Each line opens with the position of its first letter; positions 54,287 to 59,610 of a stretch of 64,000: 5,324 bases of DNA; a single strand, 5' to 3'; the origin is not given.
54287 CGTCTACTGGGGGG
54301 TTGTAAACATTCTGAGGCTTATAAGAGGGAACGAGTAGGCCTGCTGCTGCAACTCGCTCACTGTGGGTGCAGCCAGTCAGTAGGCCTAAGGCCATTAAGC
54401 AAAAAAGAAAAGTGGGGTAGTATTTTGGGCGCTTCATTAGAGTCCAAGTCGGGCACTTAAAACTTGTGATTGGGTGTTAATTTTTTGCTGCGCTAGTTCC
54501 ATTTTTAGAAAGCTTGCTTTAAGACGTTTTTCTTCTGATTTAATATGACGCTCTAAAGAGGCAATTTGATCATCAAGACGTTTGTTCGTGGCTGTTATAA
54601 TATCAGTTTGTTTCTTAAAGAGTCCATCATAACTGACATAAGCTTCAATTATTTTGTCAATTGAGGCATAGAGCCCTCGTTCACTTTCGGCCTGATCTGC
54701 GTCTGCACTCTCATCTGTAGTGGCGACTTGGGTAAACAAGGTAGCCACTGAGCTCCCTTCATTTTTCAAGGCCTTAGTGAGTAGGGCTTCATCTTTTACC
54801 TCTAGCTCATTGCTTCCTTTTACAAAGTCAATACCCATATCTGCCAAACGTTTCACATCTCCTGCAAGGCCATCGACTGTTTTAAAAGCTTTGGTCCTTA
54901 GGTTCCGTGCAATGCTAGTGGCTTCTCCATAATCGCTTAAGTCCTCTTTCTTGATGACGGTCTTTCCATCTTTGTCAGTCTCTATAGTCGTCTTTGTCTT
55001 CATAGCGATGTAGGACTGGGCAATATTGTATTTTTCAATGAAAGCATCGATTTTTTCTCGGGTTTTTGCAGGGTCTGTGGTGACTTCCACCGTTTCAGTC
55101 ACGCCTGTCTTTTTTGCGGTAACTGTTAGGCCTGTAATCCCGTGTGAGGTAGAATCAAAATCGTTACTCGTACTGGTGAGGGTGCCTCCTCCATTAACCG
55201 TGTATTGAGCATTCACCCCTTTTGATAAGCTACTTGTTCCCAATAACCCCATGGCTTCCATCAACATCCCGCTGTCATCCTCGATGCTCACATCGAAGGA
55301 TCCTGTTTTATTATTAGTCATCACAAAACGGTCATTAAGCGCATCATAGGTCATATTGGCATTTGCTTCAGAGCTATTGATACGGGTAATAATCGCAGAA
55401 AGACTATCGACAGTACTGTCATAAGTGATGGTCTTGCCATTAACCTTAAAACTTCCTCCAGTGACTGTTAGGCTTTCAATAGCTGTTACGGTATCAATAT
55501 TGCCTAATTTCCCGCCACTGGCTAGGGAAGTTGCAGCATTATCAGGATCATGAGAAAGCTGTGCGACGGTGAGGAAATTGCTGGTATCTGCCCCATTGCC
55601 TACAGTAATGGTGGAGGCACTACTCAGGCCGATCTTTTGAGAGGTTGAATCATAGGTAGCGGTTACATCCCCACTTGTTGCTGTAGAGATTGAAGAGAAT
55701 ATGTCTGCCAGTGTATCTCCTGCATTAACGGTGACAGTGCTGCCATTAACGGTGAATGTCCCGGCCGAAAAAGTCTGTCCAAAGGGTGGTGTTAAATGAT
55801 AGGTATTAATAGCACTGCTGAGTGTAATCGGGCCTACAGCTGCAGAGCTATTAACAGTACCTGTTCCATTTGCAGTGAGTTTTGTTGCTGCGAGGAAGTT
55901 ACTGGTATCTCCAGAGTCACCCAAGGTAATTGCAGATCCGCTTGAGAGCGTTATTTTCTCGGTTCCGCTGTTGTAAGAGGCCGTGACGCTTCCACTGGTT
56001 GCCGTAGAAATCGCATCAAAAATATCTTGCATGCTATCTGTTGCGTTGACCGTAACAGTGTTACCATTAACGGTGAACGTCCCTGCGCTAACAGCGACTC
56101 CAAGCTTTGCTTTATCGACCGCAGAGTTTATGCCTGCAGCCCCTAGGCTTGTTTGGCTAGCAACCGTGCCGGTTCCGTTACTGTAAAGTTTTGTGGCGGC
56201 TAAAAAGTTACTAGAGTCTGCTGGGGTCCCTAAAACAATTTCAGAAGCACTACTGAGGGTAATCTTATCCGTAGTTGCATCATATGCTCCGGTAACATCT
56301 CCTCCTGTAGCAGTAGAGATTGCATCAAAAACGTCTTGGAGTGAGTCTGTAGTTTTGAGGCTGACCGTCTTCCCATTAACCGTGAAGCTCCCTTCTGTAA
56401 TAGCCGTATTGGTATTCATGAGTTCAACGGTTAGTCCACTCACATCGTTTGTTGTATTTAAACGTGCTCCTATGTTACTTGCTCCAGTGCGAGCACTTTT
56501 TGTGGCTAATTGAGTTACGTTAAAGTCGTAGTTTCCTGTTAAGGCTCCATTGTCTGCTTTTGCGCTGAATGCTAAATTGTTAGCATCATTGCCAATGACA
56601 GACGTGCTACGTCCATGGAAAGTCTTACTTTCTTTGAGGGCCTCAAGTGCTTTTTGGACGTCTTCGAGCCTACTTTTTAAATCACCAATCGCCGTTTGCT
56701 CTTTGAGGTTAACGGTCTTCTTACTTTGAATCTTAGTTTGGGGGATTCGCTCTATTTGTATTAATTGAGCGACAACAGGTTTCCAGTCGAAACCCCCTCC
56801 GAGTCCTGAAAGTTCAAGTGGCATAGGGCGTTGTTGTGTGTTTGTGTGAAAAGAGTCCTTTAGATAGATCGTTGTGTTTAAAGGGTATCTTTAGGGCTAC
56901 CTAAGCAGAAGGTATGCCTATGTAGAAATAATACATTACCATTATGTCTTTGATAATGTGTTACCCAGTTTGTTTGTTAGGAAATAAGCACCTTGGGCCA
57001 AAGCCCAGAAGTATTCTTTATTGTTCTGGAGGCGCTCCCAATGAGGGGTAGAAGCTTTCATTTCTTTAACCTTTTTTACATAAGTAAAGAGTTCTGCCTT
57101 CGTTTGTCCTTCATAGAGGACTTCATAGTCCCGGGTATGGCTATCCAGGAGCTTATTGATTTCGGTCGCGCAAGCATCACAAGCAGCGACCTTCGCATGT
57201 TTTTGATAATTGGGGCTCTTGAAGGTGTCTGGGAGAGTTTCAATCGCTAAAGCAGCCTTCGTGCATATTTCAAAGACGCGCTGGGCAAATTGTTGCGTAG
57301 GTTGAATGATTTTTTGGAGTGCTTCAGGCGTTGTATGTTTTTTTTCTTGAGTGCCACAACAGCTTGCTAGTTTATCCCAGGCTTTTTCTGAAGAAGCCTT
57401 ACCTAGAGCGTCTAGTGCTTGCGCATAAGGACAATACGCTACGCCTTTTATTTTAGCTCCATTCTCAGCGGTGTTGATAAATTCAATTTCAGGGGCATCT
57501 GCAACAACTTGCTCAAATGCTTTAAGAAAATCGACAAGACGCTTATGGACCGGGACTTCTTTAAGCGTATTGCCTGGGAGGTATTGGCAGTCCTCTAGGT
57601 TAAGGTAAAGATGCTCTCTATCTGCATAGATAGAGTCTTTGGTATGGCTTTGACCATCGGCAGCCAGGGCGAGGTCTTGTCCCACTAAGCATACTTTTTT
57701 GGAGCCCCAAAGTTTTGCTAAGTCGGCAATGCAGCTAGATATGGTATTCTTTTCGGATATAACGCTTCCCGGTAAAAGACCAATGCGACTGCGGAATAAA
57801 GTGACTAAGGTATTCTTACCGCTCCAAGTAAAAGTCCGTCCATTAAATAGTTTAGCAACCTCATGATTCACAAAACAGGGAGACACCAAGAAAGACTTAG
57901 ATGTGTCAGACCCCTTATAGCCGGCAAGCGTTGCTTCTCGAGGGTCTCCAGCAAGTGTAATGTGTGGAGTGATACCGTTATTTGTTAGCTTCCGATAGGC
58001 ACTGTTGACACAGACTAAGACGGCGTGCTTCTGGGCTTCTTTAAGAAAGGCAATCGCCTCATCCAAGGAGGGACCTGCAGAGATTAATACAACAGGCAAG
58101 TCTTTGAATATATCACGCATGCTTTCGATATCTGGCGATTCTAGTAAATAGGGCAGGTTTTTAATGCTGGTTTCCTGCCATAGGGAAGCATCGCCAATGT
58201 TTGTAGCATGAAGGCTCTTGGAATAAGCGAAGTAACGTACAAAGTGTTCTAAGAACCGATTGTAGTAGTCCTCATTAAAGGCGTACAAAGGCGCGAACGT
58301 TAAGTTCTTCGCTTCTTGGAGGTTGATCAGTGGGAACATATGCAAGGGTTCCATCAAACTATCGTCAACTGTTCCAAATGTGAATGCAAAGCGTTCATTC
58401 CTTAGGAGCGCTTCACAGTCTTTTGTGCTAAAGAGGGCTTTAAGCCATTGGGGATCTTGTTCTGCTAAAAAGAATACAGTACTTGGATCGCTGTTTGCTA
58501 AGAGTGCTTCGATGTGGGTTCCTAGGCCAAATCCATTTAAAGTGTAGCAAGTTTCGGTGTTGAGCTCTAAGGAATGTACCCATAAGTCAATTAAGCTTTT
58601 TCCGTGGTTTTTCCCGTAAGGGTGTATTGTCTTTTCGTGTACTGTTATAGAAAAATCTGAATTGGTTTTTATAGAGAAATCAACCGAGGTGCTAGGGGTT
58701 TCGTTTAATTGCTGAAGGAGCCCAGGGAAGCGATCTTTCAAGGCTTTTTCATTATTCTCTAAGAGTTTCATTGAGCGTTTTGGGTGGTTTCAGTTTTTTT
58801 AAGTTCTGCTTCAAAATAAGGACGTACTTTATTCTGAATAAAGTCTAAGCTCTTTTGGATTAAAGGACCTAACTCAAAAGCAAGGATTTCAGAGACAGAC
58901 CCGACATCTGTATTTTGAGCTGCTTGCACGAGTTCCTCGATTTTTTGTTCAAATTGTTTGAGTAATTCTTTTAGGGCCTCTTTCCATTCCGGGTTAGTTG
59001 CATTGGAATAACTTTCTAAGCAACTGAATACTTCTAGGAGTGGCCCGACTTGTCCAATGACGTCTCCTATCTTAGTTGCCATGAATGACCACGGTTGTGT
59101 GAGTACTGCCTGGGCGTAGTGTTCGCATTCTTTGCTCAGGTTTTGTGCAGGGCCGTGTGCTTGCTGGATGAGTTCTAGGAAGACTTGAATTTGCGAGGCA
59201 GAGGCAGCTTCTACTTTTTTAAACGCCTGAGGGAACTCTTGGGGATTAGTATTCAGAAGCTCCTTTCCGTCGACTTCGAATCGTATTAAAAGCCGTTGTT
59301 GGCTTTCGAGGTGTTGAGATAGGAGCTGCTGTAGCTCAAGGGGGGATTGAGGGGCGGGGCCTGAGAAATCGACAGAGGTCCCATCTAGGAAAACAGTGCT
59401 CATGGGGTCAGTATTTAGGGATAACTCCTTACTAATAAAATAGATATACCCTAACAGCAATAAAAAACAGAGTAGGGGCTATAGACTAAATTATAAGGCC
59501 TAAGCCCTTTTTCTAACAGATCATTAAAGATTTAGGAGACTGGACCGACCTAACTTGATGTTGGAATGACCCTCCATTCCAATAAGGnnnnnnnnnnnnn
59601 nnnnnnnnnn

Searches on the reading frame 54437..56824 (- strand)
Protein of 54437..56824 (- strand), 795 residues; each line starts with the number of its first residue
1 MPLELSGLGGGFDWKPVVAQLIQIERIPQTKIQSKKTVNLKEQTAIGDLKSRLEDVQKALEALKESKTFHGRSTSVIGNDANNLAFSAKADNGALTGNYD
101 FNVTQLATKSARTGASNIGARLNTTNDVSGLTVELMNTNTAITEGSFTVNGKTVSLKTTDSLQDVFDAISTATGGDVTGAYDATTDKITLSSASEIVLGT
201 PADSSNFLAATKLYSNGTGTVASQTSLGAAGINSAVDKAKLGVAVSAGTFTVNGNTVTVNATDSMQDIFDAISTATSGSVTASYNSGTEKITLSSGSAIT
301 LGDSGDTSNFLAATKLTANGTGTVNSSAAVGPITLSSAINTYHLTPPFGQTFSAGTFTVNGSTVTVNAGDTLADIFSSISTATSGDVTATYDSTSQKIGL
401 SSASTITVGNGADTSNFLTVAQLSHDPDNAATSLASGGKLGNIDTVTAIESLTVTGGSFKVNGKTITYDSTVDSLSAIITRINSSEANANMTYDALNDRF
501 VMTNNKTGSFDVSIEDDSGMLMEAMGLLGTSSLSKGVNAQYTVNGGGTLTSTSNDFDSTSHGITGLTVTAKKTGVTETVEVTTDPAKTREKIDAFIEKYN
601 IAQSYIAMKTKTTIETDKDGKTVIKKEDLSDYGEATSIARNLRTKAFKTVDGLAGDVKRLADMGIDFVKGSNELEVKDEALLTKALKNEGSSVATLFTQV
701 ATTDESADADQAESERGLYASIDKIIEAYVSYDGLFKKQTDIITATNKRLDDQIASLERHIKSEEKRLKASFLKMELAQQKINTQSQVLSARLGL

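Call 12: search_protein_families(library=pfam, proteins=[window:54437-56824:-], max_evalue=0.001)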
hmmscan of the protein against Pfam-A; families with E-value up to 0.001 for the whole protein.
window:54437-56824:- (795 aa): 3 families
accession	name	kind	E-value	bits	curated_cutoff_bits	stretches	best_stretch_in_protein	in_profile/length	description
PF07195.17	FliD_C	-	1.1e-33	117.1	25.4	1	537-783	2-235/236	Flagellar hook-associated protein 2 C-terminus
PF02465.23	FliD_N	-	6.2e-20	72.1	24.8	1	11-109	2-96/97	Flagellar hook-associated protein 2 N-terminus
PF18914.6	DUF5666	-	0.00046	20.9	27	0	244-262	6-24/60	Domain of unknown function (DUF5666)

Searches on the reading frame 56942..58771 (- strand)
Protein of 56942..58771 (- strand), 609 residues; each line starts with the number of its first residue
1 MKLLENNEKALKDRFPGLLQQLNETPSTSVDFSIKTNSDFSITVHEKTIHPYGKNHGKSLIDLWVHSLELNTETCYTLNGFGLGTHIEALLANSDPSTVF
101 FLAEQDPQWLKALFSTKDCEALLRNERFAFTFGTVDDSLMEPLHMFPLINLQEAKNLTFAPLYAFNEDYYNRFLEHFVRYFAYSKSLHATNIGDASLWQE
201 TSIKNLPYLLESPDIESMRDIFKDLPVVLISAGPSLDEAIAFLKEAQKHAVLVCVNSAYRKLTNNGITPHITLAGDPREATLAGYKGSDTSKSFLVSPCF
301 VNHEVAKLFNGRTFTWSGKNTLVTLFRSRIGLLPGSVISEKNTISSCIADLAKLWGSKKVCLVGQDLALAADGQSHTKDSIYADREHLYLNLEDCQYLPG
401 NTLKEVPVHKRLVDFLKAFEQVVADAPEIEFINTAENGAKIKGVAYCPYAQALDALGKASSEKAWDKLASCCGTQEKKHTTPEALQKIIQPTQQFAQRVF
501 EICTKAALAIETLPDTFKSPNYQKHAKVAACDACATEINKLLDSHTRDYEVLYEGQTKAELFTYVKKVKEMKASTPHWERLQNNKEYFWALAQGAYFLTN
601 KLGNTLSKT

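Call 12: search_protein_families(library=pfam, proteins=[window:56942-58771:-], max_evalue=0.001)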
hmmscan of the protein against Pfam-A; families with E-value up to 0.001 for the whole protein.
window:56942-58771:- (609 aa): 1 family
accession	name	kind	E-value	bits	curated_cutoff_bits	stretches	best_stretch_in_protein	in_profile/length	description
PF01973.23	MptE-like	-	5.7e-30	104.8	34.6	1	202-369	3-168/171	6-hydroxymethylpterin diphosphokinase MptE-like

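Call 36: search_protein_families(library=ncbifam, proteins=[window:56942-58771:-], max_evalue=1)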
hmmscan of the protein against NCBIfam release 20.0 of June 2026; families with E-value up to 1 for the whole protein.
window:56942-58771:- (609 aa): 1 family
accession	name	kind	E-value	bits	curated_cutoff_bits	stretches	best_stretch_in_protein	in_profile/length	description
NF050051.1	FlagModPseD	domain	7.5e-25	87.6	670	1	80-546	79-549/640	flagellin modification protein PseD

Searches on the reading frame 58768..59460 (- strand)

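Call 12: search_protein_families(library=pfam, proteins=[window:58768-59460:-], max_evalue=0.001)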
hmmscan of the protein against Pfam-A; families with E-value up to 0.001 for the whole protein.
window:58768-59460:- (230 aa): 0 families

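Call 35: search_protein_families(library=pfam, proteins=[window:58768-59460:-], max_evalue=10)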
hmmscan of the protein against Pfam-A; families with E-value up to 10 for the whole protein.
window:58768-59460:- (230 aa): 5 families
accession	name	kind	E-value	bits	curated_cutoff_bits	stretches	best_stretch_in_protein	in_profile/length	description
PF03081.22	Exo70_C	-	0.0087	15.6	24.1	1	106-184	253-318/372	Exo70 exocyst complex subunit C-terminal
PF21593.2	DUF6853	-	0.013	16.3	27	1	149-224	40-115/120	Family of unknown function (DUF6853)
PF14023.12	Bestrophin-like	-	0.037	14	32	1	88-172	67-150/232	Bestrophin-like domain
PF07928.17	Vps54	-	0.045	14.6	27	1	149-223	24-96/133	Vps54-like protein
PF16514.10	NADH-UOR_E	-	0.21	12.4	25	1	163-211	6-53/74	putative NADH-ubiquinone oxidoreductase chain E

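Call 36: search_protein_families(library=ncbifam, proteins=[window:58768-59460:-], max_evalue=1)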
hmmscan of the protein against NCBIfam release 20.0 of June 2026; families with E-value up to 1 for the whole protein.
window:58768-59460:- (230 aa): 2 families
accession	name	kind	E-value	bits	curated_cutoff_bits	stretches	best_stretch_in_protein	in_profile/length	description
TIGR03042.1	PS_II_psbQ_bact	equivalog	0.016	15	106.9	1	89-189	29-123/142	photosystem II protein PsbQ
NF006393.0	PRK08642.1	equivalog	0.051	13.1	292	1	156-218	97-160/254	3-oxoacyl-ACP reductase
